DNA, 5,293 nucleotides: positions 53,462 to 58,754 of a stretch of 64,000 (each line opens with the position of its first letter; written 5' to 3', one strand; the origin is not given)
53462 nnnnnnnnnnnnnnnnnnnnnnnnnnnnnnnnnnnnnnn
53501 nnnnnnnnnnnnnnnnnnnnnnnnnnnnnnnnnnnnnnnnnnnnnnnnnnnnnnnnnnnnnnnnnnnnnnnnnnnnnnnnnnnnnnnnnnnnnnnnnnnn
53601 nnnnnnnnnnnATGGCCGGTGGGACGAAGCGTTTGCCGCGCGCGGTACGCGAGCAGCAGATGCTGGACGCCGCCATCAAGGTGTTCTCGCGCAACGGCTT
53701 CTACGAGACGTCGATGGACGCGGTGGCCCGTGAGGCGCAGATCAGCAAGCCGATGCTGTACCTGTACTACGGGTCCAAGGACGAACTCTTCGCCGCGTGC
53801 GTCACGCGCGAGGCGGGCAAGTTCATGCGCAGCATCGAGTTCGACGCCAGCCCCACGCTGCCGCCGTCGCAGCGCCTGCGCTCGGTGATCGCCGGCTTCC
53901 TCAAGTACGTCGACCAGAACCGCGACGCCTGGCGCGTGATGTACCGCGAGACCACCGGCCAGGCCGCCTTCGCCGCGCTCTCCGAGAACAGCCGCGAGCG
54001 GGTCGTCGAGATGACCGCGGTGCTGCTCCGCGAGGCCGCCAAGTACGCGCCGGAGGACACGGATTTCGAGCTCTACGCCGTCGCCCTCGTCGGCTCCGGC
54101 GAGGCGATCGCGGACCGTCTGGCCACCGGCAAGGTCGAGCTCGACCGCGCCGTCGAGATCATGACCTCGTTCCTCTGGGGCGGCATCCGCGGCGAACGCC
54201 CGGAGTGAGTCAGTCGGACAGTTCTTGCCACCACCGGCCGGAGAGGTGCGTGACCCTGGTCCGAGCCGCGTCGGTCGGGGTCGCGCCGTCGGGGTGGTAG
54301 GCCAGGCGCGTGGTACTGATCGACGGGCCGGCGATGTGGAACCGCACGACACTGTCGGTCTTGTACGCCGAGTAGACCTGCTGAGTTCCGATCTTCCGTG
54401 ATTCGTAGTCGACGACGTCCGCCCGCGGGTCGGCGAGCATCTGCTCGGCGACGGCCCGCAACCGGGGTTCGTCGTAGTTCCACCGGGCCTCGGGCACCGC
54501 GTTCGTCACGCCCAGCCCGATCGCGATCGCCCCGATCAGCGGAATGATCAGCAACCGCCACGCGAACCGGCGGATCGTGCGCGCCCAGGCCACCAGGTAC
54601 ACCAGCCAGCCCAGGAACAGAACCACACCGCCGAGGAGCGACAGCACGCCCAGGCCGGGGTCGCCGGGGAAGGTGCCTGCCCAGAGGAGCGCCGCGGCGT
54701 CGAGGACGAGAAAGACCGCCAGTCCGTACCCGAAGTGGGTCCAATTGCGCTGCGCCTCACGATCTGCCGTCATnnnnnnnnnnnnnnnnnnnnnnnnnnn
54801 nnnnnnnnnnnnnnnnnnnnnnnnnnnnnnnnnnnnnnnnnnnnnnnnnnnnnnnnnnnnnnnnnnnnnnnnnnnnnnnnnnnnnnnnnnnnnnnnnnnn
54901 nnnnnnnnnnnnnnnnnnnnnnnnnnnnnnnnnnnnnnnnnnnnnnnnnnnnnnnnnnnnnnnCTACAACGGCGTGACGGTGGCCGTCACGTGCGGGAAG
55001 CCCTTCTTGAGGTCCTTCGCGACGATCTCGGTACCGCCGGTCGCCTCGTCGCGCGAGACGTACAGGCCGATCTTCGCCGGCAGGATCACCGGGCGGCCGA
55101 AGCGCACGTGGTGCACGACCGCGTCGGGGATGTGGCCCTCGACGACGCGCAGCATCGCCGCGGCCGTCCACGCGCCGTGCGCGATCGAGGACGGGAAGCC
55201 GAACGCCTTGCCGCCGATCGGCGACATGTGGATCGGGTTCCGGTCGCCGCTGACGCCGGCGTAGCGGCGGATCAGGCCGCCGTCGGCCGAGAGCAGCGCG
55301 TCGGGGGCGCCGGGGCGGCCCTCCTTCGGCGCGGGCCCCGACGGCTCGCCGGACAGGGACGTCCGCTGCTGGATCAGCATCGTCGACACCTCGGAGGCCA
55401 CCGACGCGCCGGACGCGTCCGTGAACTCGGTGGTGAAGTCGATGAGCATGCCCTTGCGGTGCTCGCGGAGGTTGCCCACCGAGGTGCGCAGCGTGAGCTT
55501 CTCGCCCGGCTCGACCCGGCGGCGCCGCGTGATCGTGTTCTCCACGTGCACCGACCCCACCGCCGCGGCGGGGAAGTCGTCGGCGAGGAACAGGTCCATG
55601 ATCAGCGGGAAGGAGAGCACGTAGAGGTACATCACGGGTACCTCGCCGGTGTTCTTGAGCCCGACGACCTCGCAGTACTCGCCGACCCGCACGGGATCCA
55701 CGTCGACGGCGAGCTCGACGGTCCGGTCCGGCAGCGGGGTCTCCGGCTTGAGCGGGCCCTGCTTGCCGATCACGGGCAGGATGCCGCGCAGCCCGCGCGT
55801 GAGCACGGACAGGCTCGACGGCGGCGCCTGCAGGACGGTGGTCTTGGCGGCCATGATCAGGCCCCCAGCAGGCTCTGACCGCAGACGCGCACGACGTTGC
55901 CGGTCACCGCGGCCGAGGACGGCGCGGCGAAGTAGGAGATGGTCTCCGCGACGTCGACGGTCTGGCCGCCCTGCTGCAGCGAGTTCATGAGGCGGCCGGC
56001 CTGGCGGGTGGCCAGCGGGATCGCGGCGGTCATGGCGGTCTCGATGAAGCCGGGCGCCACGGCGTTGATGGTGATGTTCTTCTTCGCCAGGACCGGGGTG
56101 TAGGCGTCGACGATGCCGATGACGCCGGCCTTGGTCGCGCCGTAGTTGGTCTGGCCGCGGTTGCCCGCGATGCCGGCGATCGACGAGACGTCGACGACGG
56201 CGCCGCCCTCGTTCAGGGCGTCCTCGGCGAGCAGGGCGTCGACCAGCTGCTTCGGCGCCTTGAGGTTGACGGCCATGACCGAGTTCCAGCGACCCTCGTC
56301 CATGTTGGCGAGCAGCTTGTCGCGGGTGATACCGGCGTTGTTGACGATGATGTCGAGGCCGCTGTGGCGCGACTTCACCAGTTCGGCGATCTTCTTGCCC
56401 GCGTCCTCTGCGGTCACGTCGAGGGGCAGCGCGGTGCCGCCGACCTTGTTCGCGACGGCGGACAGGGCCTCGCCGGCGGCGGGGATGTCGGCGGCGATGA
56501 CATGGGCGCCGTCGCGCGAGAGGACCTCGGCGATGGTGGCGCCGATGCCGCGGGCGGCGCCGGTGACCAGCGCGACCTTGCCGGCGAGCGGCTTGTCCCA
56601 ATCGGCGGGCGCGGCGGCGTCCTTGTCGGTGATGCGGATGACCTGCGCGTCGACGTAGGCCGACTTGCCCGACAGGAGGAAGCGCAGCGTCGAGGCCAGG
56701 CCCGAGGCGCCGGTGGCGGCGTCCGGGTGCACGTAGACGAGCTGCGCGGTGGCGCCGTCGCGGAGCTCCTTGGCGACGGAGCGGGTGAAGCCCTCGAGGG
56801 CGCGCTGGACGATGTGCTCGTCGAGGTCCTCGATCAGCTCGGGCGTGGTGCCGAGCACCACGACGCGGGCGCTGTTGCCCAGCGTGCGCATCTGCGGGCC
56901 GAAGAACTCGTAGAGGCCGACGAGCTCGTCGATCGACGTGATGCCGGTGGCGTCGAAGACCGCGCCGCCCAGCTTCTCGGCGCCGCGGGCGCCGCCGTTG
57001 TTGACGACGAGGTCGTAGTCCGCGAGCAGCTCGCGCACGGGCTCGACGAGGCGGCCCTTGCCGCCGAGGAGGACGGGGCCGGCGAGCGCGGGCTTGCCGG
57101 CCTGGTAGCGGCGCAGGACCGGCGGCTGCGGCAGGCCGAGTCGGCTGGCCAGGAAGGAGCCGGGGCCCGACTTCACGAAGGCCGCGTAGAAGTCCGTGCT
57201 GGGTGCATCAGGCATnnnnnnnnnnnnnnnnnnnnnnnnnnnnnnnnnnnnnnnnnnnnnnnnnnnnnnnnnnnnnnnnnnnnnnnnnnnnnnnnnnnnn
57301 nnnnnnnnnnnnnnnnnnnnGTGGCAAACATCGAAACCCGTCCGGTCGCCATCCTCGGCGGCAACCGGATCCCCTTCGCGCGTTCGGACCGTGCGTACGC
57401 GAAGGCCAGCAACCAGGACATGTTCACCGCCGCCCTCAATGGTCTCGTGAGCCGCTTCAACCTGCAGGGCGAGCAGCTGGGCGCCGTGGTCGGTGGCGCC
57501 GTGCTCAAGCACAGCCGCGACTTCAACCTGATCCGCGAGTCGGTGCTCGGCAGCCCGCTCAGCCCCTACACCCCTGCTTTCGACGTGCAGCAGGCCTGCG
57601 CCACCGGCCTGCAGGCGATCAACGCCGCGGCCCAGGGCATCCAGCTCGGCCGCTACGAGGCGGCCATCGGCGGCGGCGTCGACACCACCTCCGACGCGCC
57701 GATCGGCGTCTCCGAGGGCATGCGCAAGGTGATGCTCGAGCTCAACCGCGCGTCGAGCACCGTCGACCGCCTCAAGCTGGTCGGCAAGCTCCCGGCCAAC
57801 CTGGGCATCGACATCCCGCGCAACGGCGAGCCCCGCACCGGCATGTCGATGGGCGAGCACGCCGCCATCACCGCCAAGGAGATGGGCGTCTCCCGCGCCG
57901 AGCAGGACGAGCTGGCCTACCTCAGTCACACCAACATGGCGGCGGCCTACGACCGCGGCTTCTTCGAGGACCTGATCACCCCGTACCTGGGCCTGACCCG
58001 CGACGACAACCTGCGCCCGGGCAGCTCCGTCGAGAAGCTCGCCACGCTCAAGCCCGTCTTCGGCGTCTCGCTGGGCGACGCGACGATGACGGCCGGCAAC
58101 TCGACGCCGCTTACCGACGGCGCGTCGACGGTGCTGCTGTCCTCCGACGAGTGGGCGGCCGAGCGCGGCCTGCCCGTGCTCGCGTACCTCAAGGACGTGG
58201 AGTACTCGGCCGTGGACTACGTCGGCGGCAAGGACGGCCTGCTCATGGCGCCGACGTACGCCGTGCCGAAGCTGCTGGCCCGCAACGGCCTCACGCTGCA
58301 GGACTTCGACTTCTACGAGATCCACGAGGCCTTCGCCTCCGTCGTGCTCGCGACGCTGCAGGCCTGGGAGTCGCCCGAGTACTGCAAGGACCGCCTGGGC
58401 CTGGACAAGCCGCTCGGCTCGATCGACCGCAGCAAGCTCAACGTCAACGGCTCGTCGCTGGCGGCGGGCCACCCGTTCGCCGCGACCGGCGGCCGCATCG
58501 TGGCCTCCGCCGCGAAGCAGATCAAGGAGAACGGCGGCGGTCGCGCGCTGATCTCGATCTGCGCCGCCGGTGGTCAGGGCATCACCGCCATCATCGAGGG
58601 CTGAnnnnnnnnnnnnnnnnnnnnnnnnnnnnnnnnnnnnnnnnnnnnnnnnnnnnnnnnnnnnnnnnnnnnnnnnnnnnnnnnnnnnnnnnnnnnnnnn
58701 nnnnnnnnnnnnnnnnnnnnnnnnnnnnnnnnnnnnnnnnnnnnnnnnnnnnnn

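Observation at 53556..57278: Shared operator dyad TTACTY-N2-GAGTAA links the Rv0238-like TetR gene to the fabG4-htdX / fadA2 divergent promoter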

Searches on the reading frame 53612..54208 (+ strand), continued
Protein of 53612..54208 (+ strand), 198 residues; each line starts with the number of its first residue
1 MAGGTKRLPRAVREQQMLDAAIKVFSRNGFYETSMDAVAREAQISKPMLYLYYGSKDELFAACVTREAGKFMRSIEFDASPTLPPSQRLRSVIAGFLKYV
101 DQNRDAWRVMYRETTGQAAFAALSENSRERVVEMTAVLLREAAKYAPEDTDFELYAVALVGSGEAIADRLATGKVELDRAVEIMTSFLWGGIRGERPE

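Call 60: find_encoding_contigs(protein=P0005, flank=5000, max_places=1)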
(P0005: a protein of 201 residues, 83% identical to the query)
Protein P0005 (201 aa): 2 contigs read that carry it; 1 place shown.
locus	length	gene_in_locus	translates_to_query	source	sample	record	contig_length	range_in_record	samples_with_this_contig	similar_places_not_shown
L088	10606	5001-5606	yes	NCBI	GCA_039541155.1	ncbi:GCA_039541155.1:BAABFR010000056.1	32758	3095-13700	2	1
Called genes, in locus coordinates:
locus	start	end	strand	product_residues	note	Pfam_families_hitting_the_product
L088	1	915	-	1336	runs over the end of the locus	PF11847:GT-C_AftD, PF00754:F5_F8_type_C (faint), PF24607:CBM_AftD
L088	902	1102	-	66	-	PF11021:DUF2613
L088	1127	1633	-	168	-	PF00582:Usp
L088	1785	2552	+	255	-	-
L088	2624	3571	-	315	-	PF09678:Caa3_CtaG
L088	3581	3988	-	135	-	-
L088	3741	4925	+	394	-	PF00933:Glyco_hydro_3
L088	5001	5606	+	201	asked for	PF00440:TetR_N, PF21943:TetR_C_46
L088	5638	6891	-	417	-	PF03069:FmdA_AmdA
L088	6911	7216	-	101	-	PF09723:Zn_ribbon_8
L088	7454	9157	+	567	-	PF02133:Transp_cyt_pur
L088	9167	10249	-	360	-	PF13433:Peripla_BP_5, PF13458:Peripla_BP_6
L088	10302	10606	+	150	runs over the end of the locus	PF01047:MarR (weak), PF12802:MarR_2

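Call 61: find_encoding_contigs(protein=P0008, flank=5000, max_places=1)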
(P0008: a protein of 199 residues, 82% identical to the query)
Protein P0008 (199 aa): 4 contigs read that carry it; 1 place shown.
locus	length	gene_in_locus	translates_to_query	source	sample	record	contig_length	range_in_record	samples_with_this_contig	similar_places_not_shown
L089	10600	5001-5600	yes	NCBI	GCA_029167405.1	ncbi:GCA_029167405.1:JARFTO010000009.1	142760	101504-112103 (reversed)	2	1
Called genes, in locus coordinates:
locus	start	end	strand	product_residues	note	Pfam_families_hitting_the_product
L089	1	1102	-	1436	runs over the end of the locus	PF11847:GT-C_AftD, PF00754:F5_F8_type_C (weak), PF24607:CBM_AftD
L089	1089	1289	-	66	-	PF11021:DUF2613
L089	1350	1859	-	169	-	PF00582:Usp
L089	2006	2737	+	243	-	-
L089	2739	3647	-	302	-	PF09678:Caa3_CtaG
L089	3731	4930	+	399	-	PF00933:Glyco_hydro_3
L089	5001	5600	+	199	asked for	PF00440:TetR_N, PF21943:TetR_C_46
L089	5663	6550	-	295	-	PF01575:MaoC_dehydratas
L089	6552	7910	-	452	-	PF00106:adh_short, PF08659:KR, PF13561:adh_short_C2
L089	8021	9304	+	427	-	PF00108:Thiolase_N, PF02803:Thiolase_C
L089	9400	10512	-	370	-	PF01757:Acyl_transf_3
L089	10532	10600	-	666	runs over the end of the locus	PF12698:ABC2_membrane_3, PF12051:DUF3533, PF12698:ABC2_membrane_3, PF01061:ABC2_membrane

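Call 64: search_solved_structures(query=window:53612-54208:+, max_evalue=0.00001)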
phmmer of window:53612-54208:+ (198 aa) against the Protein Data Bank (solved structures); distinct sequences matched with E-value up to 0.00001: 25.
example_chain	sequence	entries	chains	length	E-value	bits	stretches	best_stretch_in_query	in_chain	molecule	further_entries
3f1b_A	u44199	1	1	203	3.2e-69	236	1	1-196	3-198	TetR-like transcriptional regulator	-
6o6p_A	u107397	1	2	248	3.9e-15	59.8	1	6-192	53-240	TetR family transcriptional regulator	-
6o6n_A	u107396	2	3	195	1.2e-14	58.2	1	7-192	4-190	TetR family transcriptional regulator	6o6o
3dcf_A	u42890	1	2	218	8.1e-10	42.5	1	12-193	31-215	transcriptional regulator of the TetR/AcrR family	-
2qib_A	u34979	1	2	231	1.7e-09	41.4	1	5-124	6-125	tetR-family transcriptional regulator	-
6g87_A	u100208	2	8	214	1.8e-09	41.3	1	15-142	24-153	TetR/AcrR family transcriptional regulator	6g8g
6g8h_CCC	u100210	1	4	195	2.5e-09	40.9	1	17-142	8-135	Transcriptional regulatory protein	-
8ke8_A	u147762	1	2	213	9e-09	39.1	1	12-159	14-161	NalC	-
3whb_A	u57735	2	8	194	1.1e-08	38.7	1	13-95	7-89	Fatty acid metabolism regulator protein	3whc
1vi0_A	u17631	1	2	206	1.2e-08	38.7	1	13-96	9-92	transcriptional regulator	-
3vuq_A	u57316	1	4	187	1.5e-08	38.3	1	14-116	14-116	Transcriptional regulator (TetR/AcrR family)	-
3npi_A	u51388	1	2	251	2.4e-08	37.7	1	9-121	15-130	TetR family regulatory protein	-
9b7y_A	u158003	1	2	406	2.8e-08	37.4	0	6-93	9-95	Transcriptional repressor Mce3R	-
8wrf_A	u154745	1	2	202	5.7e-08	36.5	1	13-105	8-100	Probable transcriptional regulator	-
2d6y_A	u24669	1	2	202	1.8e-07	34.8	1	9-72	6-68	putative tetR family regulatory protein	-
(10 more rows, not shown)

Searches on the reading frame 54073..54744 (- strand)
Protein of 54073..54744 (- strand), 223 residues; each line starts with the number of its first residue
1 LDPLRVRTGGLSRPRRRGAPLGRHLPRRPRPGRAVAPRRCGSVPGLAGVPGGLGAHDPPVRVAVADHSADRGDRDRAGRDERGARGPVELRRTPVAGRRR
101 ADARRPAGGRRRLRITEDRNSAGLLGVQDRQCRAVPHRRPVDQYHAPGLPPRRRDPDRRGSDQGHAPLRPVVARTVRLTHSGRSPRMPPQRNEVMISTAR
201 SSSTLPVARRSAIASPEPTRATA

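Call 42: search_protein_families(library=pfam, proteins=[window:54073-54744:-])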
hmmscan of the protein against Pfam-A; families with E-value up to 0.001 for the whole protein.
window:54073-54744:- (223 aa): 0 families

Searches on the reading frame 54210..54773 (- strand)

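Call 6: search_protein_families(library=pfam, proteins=[window:54210-54773:-])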
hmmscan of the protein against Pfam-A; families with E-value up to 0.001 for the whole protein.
window:54210-54773:- (187 aa): 0 families

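Call 7: search_protein_families(library=ncbifam, proteins=[window:54210-54773:-])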
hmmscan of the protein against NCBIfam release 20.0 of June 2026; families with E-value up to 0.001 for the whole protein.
window:54210-54773:- (187 aa): 0 families

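Call 65: search_protein_families(library=pfam, proteins=[window:54210-54773:-], max_evalue=0.01)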
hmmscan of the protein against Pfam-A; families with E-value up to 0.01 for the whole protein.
window:54210-54773:- (187 aa): 1 family
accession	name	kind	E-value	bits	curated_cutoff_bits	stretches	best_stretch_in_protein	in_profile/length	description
PF06197.19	DUF998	-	0.0088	16.1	30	0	16-93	70-153/184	Protein of unknown function (DUF998)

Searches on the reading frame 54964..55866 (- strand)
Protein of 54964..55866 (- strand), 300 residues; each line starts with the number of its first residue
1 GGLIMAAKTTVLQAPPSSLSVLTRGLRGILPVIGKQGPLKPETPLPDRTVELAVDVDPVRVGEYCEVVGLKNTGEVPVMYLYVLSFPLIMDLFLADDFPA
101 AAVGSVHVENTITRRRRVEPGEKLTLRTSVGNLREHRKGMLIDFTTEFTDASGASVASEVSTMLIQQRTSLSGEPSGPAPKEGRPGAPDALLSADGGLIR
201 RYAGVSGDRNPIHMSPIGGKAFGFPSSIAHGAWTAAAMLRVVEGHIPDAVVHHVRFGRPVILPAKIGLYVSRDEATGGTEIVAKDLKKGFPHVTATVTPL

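Call 7: search_protein_families(library=ncbifam, proteins=[window:54964-55866:-])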
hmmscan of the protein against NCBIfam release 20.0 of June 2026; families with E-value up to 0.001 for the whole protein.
window:54964-55866:- (300 aa): 4 families
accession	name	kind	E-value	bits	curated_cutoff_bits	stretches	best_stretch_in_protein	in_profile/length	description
NF040620.1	fused_HadA_HadB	exception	2.2e-13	50.4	350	1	196-265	215-286/329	fused (3R)-hydroxyacyl-ACP dehydratase subunits HadA/HadB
NF040621.1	Dietz_HadA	exception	3e-08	34.1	200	1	54-164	18-127/132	(3R)-hydroxyacyl-ACP dehydratase subunit HadA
NF010246.0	PRK13693.1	equivalog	3.3e-06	27.1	203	1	201-263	29-94/142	(3R)-hydroxyacyl-ACP dehydratase subunit HadB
NF006045.0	PRK08190.1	subfamily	5.9e-06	25.4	282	0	199-269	31-105/467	bifunctional enoyl-CoA hydratase/phosphate acetyltransferase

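Call 42: search_protein_families(library=pfam, proteins=[window:54964-55866:-])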
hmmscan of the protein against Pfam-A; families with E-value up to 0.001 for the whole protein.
window:54964-55866:- (300 aa): 2 families
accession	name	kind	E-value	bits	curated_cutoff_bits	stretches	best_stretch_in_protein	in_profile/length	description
PF01575.25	MaoC_dehydratas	-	4.2e-18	65.6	27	1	199-284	23-113/123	MaoC like domain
PF13452.11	FAS1_DH_region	-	2.7e-05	24.7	22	0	76-158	49-131/132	FAS1-like, dehydratase domain region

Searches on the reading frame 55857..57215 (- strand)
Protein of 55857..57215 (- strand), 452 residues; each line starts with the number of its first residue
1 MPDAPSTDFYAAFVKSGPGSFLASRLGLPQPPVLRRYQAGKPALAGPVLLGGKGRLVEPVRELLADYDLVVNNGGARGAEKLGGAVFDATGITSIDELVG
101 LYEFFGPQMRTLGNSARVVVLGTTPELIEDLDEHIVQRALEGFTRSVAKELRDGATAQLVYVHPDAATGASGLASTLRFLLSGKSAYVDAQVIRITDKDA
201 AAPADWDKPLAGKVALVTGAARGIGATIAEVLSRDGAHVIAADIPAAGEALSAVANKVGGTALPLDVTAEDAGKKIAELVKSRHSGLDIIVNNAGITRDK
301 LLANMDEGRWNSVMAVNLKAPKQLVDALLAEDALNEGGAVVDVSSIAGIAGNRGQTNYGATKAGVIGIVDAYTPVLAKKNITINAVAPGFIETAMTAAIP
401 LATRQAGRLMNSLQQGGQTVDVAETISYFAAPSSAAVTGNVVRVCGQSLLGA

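Call 7: search_protein_families(library=ncbifam, proteins=[window:55857-57215:-])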
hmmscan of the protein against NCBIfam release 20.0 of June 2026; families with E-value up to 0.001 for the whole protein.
window:55857-57215:- (452 aa): 223 families (the best 25 are shown)
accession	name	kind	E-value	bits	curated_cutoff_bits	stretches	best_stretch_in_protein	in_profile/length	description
NF006110.0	PRK08261.1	equivalog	1.2e-202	673.8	410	1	7-452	2-454/454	3-oxoacyl-ACP reductase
TIGR01830.1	3oxo_ACP_reduc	equivalog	6.2e-60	202.9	297.75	1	215-446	1-236/239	3-oxoacyl-[acyl-carrier-protein] reductase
NF004197.0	PRK05653.1-1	equivalog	1.1e-56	192.3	332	1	207-446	2-244/249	3-oxoacyl-ACP reductase FabG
NF004198.0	PRK05653.1-3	equivalog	3.5e-55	187.1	296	1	210-447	5-245/248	3-oxoacyl-ACP reductase FabG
NF009466.0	PRK12826.1-2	subfamily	4.8e-49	167.1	222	1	213-447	4-243/248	3-oxoacyl-ACP reductase FabG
NF004199.0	PRK05653.1-4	equivalog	1.2e-48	165.9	301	1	210-446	3-243/247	3-oxoacyl-ACP reductase FabG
NF004200.0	PRK05653.1-5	equivalog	4.2e-47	160.7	273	1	213-446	3-239/242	3-oxoacyl-ACP reductase FabG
NF053542.1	FlxB_rubin_SDR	equivalog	4.9e-47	160.7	340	1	213-446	1-237/239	flexirubin biosynthesis SDR family reductase FlxB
NF009464.0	PRK12824.1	subfamily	1.2e-46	159.3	269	1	213-446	3-240/245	3-oxoacyl-ACP reductase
TIGR01829.1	AcAcCoA_reduct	subfamily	2.3e-46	158.4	302.1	1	213-446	1-238/242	acetoacetyl-CoA reductase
NF009547.0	PRK12936.1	subfamily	5.1e-45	154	436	1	210-447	4-241/245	3-ketoacyl-(acyl-carrier-protein) reductase NodG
NF005559.1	PRK07231.1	subfamily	1.7e-44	152.2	215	1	210-447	2-246/249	glucose 1-dehydrogenase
NF009546.0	PRK12935.1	equivalog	9.5e-42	143.2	418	1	210-446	4-243/247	acetoacetyl-CoA reductase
NF042966.1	AcAcCoAred_PhaB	equivalog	6.3e-41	140.5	436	1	210-446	6-236/240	acetoacetyl-CoA reductase PhaB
TIGR01831.1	fabG_rel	equivalog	7.7e-39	133.5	338.85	1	216-446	2-236/239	3-ketoacyl-ACP reductase FabG2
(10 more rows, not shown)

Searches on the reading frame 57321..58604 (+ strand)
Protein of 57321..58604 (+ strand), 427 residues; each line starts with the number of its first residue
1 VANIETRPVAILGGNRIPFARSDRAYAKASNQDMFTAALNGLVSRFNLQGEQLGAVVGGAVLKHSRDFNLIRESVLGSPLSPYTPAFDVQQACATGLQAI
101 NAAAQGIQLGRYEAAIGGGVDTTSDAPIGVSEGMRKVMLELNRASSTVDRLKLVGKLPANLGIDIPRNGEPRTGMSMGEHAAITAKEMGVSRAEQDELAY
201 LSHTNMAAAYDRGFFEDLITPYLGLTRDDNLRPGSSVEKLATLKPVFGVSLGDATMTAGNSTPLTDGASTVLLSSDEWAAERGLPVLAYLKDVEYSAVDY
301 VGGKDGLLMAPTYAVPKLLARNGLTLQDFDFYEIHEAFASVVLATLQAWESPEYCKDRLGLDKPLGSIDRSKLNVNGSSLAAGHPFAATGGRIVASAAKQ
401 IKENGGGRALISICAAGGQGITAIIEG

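Call 6: search_protein_families(library=pfam, proteins=[window:57321-58604:+])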
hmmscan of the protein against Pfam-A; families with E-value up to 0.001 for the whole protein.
window:57321-58604:+ (427 aa): 4 families
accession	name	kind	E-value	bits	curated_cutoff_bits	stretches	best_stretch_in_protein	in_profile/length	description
PF00108.29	Thiolase_N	-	7.9e-41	140.6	26.4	1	9-276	1-259/260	Thiolase, N-terminal domain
PF02803.24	Thiolase_C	-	1.8e-30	105.6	27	1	286-426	3-122/123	Thiolase, C-terminal domain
PF00109.32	ketoacyl-synt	-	4.4e-06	26.9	20.8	1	85-125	166-206/252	Beta-ketoacyl synthase, N-terminal domain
PF08545.16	ACP_syn_III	-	0.00076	19.8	24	0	87-125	1-39/80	3-Oxoacyl-[acyl-carrier-protein (ACP)] synthase III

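Call 7: search_protein_families(library=ncbifam, proteins=[window:57321-58604:+])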
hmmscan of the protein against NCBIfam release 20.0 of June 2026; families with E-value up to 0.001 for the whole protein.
window:57321-58604:+ (427 aa): 44 families (the best 25 are shown)
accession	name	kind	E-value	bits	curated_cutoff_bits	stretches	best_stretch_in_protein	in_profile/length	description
NF006740.0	PRK09268.1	equivalog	3.2e-229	761.2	539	1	5-426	9-430/431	acetyl-CoA C-acetyltransferase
TIGR01930.1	AcCoA-C-Actrans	subfamily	1.3e-117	393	240.55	1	11-426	1-385/385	acetyl-CoA C-acyltransferase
NF006516.0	PRK08963.1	equivalog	3.5e-110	368.8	560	1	6-426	12-434/436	acetyl-CoA C-acyltransferase FadI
TIGR02446.1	FadI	equivalog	1.9e-92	310.6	711.55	1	7-426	7-428/430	acetyl-CoA C-acyltransferase FadI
NF006030.0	PRK08170.1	equivalog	2.1e-86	290.3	593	1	3-426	6-431/434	acetyl-CoA C-acetyltransferase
NF004853.0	PRK06205.1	subfamily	6.4e-58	196.7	551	1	8-426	3-401/404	acetyl-CoA C-acetyltransferase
NF006552.0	PRK09051.1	subfamily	5.4e-55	187.2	565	1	7-426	4-393/395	beta-ketothiolase BktB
NF006086.0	PRK08235.1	equivalog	1.6e-53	182.2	526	1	10-426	5-391/393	acetyl-CoA C-acetyltransferase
NF042999.1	bketothiol_BktB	equivalog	3e-52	178.2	725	1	9-426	5-392/394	beta-ketothiolase BktB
NF006090.0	PRK08242.1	equivalog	7.1e-50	170.3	514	3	257-426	252-400/402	acetyl-CoA C-acetyltransferase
NF005890.0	PRK07851.1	equivalog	3.7e-49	167.8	580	1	47-426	44-403/406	acetyl-CoA C-acetyltransferase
NF005033.0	PRK06445.1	equivalog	7.5e-49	166.9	511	2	172-426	155-393/395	acetyl-CoA C-acetyltransferase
TIGR02430.1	pcaF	equivalog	7.2e-48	163.6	597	1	9-426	3-398/400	3-oxoadipyl-CoA thiolase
NF006551.0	PRK09050.1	subfamily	2.3e-47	161.9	605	1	11-426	6-399/401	3-oxoadipyl-CoA thiolase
NF006001.0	PRK08131.1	equivalog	1.5e-45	155.8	622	1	11-426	6-398/401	3-oxoadipyl-CoA thiolase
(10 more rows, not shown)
